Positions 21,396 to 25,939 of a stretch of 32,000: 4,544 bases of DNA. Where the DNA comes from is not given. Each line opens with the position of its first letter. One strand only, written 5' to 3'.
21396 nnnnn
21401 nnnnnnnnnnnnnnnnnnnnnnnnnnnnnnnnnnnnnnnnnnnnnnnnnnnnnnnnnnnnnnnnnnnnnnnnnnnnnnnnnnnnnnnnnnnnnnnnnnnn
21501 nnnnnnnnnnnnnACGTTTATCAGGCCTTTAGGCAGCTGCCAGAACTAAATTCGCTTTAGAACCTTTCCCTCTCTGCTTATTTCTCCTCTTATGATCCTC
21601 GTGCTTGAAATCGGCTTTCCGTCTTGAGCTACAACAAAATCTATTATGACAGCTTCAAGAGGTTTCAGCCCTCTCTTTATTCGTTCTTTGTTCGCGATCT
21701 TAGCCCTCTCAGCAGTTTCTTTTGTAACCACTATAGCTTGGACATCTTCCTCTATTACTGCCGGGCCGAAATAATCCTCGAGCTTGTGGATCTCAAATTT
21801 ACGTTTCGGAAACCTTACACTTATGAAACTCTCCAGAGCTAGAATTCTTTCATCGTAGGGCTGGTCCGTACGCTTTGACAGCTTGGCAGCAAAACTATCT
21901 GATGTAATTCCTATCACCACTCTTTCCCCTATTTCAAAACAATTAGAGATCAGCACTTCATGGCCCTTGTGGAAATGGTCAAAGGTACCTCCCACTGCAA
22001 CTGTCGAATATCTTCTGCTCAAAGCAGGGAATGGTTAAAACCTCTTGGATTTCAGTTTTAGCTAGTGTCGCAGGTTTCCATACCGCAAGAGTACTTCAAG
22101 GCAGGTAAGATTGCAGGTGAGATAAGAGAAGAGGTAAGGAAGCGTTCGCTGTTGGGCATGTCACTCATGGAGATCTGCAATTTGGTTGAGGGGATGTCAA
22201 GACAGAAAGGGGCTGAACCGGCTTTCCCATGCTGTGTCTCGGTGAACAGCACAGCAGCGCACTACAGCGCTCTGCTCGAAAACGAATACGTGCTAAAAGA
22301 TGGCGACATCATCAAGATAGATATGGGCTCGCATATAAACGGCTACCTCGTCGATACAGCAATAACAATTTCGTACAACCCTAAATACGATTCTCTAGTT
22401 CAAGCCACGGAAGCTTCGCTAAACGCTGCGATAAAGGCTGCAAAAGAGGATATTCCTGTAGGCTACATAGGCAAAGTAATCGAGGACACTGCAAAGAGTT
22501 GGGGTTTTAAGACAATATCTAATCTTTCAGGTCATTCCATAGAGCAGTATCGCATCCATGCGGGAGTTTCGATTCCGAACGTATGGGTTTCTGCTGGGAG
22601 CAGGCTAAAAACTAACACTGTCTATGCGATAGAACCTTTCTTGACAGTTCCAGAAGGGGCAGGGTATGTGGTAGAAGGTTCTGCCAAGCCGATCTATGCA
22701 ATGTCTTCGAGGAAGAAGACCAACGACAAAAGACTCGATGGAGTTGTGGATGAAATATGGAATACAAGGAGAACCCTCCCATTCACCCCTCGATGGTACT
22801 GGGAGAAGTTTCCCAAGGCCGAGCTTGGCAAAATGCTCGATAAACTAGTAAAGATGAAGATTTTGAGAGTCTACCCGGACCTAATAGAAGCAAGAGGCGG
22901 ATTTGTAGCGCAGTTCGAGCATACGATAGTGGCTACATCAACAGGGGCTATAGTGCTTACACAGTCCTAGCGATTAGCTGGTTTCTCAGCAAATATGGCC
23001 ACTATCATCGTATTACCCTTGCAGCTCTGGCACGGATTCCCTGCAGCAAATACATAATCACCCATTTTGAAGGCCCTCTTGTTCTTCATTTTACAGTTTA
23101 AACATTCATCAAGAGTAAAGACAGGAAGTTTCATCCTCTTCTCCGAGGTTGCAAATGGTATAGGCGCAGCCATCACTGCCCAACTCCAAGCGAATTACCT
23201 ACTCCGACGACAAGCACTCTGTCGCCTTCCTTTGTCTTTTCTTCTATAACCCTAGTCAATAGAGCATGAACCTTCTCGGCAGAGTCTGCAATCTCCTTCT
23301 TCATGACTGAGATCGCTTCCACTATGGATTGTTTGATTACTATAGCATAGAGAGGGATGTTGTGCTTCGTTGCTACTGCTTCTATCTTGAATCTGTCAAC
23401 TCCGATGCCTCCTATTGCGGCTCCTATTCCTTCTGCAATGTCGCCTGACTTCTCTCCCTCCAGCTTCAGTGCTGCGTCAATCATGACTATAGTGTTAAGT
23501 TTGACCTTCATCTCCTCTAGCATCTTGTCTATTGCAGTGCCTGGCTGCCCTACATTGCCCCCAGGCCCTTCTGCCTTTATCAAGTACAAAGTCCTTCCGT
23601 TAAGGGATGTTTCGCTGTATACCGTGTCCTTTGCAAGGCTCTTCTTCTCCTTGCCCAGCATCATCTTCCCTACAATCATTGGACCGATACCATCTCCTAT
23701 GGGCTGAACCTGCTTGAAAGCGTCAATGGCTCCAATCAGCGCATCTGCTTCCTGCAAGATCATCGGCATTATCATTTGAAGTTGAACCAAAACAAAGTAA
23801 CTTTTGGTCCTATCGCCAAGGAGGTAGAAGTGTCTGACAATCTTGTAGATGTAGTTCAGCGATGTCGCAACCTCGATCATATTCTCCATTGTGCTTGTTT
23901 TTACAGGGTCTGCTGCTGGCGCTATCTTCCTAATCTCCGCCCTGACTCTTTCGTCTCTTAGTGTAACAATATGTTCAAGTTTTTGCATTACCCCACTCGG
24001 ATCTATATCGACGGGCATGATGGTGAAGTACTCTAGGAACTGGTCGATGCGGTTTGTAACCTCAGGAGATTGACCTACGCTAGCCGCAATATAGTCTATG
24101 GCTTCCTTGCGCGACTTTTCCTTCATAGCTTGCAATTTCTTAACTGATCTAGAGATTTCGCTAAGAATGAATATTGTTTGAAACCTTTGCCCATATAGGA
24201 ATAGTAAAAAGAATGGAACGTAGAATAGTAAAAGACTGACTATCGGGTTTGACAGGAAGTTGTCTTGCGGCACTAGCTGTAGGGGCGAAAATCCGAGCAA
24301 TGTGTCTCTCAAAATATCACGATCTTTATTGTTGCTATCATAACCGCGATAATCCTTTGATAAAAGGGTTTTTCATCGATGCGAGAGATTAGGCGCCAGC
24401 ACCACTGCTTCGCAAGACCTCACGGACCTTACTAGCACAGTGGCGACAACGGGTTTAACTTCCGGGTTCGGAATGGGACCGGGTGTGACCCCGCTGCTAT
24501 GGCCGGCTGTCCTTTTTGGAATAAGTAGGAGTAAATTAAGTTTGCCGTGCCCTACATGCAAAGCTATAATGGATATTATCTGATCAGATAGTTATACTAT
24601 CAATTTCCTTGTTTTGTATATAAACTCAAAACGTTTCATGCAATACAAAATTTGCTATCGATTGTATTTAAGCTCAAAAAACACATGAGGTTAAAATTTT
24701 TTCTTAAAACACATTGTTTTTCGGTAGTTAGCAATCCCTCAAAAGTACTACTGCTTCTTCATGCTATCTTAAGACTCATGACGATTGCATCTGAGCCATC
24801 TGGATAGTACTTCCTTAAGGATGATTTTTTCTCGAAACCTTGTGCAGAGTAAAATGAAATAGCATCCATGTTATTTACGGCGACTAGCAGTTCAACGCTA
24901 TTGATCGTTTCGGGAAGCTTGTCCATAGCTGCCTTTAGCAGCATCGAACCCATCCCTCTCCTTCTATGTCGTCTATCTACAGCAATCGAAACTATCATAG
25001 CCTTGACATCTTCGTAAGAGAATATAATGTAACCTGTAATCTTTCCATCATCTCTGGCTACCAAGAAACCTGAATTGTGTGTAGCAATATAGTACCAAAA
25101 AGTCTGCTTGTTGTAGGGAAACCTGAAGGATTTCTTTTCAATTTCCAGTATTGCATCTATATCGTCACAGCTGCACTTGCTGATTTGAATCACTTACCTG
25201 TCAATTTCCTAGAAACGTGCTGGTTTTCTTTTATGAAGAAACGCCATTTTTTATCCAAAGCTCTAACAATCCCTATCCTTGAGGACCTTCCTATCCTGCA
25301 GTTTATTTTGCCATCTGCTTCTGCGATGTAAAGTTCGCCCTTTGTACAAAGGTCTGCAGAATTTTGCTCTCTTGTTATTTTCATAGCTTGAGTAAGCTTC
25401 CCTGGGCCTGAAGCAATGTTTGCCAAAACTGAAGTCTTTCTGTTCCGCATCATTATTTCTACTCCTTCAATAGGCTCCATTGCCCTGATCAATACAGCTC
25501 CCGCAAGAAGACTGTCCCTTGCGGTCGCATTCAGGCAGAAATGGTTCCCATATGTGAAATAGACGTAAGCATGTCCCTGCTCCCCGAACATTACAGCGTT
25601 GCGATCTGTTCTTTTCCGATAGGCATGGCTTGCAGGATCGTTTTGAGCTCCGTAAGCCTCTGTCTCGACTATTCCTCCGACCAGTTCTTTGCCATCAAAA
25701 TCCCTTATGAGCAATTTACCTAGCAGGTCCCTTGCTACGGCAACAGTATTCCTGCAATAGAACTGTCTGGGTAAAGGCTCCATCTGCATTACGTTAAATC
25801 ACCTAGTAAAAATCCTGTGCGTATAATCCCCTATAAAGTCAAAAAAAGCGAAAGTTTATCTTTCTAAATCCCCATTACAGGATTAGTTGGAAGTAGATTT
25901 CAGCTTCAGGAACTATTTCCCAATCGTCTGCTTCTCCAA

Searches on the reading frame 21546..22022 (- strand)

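Call 9: search_protein_families(library=pfam, proteins=[window:21546-22022:-], max_evalue=0.001)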
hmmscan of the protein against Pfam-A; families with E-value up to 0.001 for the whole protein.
window:21546-22022:- (158 aa): 1 family
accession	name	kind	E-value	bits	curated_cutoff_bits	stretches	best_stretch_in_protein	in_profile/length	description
PF01467.32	CTP_transf_like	-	1.1e-15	58.4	21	1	10-145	2-132/133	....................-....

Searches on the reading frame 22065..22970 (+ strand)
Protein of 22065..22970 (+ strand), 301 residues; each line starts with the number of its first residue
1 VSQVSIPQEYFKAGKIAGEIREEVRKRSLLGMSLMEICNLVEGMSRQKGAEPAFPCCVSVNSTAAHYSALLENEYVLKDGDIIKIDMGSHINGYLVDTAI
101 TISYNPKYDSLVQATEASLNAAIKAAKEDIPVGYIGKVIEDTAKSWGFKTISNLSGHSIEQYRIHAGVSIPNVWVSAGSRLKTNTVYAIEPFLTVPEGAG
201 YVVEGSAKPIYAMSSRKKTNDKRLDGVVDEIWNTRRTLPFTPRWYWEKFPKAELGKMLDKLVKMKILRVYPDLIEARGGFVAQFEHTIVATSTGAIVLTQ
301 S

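Call 10: search_protein_families(library=pfam, proteins=[window:22065-22970:+], max_evalue=0.001)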
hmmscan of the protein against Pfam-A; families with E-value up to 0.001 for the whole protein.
window:22065-22970:+ (301 aa): 1 family
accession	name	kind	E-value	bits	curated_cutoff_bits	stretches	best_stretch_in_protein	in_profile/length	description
PF00557.29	Peptidase_M24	-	2.1e-30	106.5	23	1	12-203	5-196/208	Metallopeptidase family M24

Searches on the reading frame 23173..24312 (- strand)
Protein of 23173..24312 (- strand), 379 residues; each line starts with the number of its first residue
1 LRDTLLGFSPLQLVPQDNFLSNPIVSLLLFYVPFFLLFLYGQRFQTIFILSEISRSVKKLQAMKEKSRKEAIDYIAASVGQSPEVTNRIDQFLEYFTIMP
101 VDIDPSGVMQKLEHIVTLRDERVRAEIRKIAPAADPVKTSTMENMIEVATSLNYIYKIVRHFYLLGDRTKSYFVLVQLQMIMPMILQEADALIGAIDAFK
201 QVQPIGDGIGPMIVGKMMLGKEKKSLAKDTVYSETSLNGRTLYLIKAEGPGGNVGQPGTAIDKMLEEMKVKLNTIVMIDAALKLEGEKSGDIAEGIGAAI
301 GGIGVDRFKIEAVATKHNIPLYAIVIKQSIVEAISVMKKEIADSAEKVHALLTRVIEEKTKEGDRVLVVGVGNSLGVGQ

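Call 10: search_protein_families(library=pfam, proteins=[window:23173-24312:-], max_evalue=0.001)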
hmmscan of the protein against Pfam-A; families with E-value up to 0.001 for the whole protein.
window:23173-24312:- (379 aa): 2 families
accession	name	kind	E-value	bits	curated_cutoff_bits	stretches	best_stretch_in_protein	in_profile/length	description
PF23542.1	DUF1512_C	-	1.4e-65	221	25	1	205-377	1-174/175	Domain of unknown function (DUF1512) C-terminal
PF07431.17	DUF1512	-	2.9e-55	187.1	25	1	25-201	2-177/177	Protein of unknown function (DUF1512) N-terminal domain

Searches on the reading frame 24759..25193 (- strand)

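Call 10: search_protein_families(library=pfam, proteins=[window:24759-25193:-], max_evalue=0.001)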
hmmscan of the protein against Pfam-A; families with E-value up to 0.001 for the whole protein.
window:24759-25193:- (144 aa): 9 families
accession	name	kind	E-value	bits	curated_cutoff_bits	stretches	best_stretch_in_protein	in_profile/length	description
PF00583.31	Acetyltransf_1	-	1.1e-21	77.7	20.7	1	13-120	2-116/116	Acetyltransferase (GNAT) family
PF13508.13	Acetyltransf_7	-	1.5e-14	54.6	27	1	40-122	2-84/84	Acetyltransferase (GNAT) domain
PF13673.13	Acetyltransf_10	-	1.6e-11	44.7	23.6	1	29-141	19-126/128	Acetyltransferase (GNAT) domain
PF13527.13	Acetyltransf_9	-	3.2e-08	34.1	25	1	4-121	2-125/127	Acetyltransferase (GNAT) domain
PF08445.16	FR47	-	6.6e-08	32.9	22.1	1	65-123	22-80/86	FR47-like protein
PF13420.13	Acetyltransf_4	-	3.2e-07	30.9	24.3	1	37-134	45-148/155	Acetyltransferase (GNAT) domain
PF12568.14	PanZ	-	4.1e-05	23.5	22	1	25-125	22-125/128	Acetyltransferase (GNAT) domain, PanZ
PF14542.12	Acetyltransf_CG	-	0.00021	21.8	30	1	47-93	5-53/80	GCN5-related N-acetyl-transferase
PF13302.13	Acetyltransf_3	-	0.00099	20.2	25.4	0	23-120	28-137/138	Acetyltransferase (GNAT) domain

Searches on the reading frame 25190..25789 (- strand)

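Call 10: search_protein_families(library=pfam, proteins=[window:25190-25789:-], max_evalue=0.001)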
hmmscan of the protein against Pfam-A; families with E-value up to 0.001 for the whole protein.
window:25190-25789:- (199 aa): 1 family
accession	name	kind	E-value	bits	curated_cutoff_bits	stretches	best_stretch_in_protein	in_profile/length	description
PF02245.21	Pur_DNA_glyco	-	1e-63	214.4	27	1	9-189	1-180/181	Methylpurine-DNA glycosylase (MPG)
